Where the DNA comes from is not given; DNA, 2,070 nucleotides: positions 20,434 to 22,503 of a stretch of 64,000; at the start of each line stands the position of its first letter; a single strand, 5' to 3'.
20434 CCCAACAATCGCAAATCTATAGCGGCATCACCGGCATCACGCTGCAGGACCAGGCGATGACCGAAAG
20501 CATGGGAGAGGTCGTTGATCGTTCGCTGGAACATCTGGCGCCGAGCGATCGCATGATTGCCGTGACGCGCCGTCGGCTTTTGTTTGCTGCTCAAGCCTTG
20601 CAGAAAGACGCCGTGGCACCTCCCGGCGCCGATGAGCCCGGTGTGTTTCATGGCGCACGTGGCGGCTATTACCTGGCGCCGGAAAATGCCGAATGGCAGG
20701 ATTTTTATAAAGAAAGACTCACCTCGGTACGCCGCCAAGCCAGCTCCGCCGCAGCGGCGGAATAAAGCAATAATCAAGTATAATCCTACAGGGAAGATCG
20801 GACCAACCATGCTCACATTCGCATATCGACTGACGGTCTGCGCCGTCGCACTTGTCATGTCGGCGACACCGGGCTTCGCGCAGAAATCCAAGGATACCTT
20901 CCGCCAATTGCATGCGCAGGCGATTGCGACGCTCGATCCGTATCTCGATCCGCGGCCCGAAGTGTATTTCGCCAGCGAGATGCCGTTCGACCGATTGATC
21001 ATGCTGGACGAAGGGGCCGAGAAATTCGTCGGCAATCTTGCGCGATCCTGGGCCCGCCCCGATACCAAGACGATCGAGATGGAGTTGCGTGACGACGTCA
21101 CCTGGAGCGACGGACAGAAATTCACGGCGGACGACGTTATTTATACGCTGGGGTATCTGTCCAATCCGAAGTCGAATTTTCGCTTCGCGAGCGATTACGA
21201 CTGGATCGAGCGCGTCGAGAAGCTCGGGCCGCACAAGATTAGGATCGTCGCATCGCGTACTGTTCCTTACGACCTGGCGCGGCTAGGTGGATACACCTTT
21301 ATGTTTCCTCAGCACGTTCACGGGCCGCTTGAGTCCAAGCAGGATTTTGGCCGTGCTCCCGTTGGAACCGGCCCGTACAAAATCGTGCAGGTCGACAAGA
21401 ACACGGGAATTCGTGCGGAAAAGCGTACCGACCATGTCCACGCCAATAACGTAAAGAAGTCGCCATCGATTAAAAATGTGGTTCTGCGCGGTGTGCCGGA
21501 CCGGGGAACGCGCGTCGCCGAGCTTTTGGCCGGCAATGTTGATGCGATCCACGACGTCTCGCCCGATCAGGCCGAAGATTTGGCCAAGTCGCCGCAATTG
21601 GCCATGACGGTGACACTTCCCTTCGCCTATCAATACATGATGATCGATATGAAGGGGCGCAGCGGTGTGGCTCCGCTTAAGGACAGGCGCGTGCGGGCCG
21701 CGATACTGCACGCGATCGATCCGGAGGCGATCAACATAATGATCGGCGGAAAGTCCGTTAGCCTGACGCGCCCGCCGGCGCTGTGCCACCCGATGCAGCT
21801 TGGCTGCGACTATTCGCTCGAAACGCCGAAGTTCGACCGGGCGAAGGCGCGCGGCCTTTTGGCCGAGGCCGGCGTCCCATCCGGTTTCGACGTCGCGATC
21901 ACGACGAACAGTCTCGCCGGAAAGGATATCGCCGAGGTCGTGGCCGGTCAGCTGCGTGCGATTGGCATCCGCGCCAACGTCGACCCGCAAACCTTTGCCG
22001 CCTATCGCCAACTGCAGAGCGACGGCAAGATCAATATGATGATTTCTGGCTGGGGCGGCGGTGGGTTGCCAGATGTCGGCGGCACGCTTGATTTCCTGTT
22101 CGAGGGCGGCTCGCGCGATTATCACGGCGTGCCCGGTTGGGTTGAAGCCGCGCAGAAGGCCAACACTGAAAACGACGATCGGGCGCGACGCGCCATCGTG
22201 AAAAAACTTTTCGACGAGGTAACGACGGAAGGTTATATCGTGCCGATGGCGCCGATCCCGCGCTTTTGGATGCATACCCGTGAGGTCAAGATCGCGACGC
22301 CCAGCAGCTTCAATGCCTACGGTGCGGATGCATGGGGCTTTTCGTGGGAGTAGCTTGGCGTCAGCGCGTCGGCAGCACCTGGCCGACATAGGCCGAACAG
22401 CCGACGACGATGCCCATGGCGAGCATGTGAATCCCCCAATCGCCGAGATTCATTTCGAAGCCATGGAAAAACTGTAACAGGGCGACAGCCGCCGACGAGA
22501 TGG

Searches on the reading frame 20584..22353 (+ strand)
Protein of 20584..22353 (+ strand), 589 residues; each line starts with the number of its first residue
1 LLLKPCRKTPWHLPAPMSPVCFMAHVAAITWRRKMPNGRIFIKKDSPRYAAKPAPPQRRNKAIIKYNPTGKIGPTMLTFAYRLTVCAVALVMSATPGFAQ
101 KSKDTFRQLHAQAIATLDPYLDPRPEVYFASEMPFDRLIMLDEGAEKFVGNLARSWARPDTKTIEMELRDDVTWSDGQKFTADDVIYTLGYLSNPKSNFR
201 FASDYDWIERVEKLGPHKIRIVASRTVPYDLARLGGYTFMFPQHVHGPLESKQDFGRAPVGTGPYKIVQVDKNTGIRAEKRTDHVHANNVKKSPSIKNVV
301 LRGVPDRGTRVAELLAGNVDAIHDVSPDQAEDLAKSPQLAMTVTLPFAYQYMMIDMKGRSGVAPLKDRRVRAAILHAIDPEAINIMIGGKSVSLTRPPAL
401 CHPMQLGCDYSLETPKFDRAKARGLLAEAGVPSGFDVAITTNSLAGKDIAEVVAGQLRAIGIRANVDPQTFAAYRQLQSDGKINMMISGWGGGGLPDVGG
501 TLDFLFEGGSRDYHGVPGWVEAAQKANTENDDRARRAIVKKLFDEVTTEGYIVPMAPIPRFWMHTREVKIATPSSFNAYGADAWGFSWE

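Call 49: search_protein_families(library=pfam, proteins=[window:20584-22353:+], max_evalue=0.001)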
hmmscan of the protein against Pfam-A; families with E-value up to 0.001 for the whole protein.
window:20584-22353:+ (589 aa): 1 family
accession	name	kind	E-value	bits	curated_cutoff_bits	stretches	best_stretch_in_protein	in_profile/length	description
PF00496.27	SBP_bac_5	-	7.3e-70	236.4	32.4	1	147-504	1-360/368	Bacterial extracellular solute-binding proteins, family 5 Middle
